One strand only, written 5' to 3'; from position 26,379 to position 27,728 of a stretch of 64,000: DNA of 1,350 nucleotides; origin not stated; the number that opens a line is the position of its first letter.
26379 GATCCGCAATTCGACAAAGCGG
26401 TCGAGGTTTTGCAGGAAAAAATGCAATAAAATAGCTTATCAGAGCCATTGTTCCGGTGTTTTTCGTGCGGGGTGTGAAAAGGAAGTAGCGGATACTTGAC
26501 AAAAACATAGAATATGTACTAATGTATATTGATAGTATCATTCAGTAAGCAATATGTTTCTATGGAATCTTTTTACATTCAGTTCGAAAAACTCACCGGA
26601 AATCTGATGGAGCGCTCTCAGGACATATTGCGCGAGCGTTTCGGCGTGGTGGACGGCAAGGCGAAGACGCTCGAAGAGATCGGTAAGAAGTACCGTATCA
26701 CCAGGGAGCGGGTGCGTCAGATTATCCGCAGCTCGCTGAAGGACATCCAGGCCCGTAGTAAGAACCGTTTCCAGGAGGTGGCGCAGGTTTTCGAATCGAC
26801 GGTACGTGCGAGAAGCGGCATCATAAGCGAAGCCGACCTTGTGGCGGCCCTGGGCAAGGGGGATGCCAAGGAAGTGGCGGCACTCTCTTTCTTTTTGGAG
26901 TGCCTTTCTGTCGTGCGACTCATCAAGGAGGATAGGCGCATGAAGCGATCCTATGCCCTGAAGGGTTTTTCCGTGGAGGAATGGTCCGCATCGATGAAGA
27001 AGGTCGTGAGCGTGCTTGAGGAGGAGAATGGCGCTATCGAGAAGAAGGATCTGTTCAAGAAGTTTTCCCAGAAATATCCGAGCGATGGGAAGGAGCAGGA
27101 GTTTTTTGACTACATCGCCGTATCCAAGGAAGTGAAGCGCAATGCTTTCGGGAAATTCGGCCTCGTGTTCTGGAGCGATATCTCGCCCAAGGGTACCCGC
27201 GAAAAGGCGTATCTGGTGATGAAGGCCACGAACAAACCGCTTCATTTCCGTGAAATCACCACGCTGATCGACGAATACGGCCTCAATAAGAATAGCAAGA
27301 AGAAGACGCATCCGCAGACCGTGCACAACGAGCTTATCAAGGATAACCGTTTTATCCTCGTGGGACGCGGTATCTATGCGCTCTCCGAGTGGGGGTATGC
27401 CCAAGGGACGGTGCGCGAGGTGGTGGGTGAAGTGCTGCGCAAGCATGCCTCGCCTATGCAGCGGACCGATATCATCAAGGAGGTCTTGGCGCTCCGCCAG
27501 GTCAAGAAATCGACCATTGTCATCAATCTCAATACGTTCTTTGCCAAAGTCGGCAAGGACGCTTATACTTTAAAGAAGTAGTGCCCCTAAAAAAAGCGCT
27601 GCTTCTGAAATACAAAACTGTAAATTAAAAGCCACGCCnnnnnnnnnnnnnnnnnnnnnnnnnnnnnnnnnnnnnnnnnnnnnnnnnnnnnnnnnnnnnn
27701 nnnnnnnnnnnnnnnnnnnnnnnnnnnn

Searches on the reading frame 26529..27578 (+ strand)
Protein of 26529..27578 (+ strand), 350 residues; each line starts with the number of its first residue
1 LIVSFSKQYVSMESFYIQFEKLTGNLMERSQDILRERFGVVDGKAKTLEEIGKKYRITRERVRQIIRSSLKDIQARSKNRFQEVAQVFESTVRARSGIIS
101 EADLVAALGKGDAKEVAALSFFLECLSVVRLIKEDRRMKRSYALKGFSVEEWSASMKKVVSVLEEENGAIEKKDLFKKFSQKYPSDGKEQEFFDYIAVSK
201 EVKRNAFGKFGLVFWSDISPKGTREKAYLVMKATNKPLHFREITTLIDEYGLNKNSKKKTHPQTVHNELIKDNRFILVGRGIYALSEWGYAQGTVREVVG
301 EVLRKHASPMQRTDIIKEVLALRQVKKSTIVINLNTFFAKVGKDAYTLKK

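Call 91: search_protein_families(library=pfam, proteins=[window:26529-27578:+], max_evalue=0.001)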
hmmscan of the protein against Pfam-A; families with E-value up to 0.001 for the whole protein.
window:26529-27578:+ (350 aa): 2 families
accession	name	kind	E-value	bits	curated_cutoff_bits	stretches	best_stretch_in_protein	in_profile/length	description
PF05066.19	HARE-HTH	-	2.6e-12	47.4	25.9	1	225-288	5-71/71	HB1, ASXL, restriction endonuclease HTH domain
PF04545.22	Sigma70_r4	-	4.8e-11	42.5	24.1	1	26-73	5-48/50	Sigma-70, region 4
